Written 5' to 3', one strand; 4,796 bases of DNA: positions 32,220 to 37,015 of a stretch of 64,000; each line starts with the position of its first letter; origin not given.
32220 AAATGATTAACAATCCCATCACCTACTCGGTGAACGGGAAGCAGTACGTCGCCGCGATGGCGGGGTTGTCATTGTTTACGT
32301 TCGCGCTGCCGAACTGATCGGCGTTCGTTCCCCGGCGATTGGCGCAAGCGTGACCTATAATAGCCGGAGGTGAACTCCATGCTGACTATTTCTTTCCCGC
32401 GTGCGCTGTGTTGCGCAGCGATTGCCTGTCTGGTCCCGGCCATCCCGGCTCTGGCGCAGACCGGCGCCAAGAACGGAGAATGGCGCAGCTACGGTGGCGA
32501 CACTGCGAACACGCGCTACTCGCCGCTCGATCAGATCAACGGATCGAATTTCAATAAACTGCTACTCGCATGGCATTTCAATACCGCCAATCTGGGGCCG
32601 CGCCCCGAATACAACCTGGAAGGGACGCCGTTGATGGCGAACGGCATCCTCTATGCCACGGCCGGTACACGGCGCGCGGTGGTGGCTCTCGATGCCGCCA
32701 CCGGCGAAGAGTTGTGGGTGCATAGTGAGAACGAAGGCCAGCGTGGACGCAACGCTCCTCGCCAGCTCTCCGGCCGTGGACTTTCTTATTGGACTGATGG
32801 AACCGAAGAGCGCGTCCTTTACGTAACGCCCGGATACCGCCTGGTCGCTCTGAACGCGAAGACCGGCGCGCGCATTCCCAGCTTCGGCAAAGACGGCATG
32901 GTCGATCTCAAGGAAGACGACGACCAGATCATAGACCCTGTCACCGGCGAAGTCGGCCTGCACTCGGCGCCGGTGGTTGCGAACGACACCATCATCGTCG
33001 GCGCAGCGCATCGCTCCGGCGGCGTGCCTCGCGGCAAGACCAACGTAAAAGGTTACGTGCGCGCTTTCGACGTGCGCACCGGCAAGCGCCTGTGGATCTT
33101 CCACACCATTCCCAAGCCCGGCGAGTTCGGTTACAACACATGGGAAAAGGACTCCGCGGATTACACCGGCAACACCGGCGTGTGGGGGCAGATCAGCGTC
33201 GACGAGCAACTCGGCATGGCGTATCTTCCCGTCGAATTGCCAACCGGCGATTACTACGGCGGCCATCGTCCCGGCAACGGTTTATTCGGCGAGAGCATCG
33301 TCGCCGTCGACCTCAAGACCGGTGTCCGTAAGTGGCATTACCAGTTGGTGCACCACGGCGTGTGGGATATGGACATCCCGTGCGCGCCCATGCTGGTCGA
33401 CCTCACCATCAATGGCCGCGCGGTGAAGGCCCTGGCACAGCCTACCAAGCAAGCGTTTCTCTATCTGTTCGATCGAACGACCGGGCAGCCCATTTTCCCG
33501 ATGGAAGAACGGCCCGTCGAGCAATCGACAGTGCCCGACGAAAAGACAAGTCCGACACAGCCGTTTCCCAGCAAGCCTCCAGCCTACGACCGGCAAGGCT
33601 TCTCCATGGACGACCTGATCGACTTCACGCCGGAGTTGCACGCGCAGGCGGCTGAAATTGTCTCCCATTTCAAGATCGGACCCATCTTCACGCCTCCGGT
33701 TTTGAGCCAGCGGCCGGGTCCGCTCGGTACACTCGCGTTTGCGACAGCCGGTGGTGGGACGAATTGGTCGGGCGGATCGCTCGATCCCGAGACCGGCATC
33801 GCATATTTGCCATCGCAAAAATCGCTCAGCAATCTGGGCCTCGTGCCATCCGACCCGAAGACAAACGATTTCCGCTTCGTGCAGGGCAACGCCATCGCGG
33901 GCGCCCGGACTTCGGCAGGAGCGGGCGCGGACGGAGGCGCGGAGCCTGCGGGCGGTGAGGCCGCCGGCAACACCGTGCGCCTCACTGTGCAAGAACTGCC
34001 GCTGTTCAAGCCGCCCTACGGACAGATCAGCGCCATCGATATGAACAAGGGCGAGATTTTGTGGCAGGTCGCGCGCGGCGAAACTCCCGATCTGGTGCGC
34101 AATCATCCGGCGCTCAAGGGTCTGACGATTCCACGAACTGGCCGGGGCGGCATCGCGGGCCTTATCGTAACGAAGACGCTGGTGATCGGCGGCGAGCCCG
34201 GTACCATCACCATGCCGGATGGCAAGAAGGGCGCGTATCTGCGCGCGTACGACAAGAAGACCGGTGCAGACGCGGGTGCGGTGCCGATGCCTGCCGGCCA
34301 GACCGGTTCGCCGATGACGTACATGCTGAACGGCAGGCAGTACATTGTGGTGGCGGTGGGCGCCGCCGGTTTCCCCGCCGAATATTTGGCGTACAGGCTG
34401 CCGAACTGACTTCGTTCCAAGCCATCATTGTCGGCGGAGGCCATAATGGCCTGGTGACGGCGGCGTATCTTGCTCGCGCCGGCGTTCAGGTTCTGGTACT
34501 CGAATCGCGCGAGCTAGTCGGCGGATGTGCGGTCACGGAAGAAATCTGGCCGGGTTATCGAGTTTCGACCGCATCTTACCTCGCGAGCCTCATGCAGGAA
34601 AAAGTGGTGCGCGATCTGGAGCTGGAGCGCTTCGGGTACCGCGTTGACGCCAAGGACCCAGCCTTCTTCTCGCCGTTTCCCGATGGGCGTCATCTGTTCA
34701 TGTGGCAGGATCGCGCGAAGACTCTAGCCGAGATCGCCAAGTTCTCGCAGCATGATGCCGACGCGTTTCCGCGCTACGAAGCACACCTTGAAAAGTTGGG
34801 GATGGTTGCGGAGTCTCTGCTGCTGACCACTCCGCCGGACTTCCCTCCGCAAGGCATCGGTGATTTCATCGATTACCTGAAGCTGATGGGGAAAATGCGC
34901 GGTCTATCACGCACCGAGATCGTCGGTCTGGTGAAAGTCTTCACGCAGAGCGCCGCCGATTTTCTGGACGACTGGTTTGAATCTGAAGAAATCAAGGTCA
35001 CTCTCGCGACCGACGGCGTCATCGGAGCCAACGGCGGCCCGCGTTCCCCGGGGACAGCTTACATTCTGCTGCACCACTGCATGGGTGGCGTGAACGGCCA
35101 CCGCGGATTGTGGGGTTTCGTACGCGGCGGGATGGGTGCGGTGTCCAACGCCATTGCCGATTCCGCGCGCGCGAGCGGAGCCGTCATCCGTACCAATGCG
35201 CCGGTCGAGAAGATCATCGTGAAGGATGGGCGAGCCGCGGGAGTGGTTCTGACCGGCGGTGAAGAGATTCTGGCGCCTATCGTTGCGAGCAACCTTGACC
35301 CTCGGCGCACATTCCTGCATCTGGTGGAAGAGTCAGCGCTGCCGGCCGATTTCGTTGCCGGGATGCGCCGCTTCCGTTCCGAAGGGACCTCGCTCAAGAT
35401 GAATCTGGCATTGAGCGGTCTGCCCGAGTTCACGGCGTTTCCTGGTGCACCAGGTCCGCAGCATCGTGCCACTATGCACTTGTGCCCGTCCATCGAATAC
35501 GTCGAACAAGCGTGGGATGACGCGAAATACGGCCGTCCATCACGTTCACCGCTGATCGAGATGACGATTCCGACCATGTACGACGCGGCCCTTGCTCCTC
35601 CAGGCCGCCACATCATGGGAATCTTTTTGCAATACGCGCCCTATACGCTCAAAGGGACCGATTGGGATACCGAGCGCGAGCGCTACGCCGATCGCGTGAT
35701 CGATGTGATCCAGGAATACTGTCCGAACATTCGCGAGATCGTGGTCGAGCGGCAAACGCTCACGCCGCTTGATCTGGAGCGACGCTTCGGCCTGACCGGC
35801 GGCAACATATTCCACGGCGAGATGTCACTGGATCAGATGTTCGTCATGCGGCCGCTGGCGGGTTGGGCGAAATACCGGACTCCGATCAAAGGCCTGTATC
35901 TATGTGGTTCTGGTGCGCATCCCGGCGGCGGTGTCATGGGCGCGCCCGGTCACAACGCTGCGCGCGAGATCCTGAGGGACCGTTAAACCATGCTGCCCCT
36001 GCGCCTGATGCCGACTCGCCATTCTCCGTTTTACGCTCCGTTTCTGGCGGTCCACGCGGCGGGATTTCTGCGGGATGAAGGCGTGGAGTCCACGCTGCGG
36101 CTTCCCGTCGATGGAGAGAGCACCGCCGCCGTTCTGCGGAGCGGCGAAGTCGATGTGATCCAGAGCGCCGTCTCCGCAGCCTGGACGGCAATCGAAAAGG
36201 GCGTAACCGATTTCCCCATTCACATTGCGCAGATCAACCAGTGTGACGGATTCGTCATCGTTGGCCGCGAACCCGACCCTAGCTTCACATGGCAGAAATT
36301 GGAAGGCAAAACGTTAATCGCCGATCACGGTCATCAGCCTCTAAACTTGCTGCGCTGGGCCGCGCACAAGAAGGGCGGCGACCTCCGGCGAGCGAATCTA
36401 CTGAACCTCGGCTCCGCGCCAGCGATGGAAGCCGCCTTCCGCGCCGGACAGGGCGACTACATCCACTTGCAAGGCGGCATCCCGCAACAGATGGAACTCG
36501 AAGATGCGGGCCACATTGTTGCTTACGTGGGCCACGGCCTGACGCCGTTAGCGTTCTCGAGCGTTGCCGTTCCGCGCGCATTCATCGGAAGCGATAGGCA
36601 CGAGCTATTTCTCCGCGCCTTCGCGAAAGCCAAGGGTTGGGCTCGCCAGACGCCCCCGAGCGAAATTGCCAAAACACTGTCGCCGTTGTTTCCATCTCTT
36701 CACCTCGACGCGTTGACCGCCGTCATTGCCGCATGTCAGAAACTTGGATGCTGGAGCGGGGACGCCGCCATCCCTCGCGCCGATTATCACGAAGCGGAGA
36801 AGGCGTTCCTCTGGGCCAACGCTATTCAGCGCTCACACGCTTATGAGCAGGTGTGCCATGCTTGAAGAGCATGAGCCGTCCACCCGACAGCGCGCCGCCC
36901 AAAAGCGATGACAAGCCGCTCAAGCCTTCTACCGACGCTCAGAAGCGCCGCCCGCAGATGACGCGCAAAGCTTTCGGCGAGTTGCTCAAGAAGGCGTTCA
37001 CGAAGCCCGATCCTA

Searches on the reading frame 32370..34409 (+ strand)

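Call 25: search_protein_families(library=pfam, proteins=[window:32370-34409:+], max_evalue=0.001)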
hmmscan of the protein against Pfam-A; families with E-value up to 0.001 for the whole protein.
window:32370-34409:+ (679 aa): 2 families
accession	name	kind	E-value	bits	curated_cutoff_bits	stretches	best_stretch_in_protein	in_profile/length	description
PF01011.28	PQQ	-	1.4e-182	609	26.7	1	38-659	1-595/595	Glucose/ethanol/alcohol dehydrogenase, beta-propeller domain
PF13360.13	PQQ_2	-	3.4e-16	60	27.6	1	83-169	65-141/233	Outer membrane protein assembly factor BamB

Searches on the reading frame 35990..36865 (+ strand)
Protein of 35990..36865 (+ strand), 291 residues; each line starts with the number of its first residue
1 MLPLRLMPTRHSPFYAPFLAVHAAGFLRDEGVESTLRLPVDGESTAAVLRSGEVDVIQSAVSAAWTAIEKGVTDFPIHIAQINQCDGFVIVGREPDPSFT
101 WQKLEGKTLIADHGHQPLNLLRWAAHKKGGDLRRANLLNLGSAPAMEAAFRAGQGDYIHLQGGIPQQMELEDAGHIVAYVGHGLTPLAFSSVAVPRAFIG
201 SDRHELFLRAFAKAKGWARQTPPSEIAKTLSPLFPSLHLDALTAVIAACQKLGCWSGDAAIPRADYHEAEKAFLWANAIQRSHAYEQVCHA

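Call 25: search_protein_families(library=pfam, proteins=[window:35990-36865:+], max_evalue=0.001)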
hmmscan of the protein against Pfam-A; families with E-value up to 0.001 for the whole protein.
window:35990-36865:+ (291 aa): 1 family
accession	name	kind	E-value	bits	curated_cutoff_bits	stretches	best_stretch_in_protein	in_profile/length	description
PF09084.16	NMT1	-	0.00014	22.3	20.5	1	15-222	4-213/216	NMT1/THI5 like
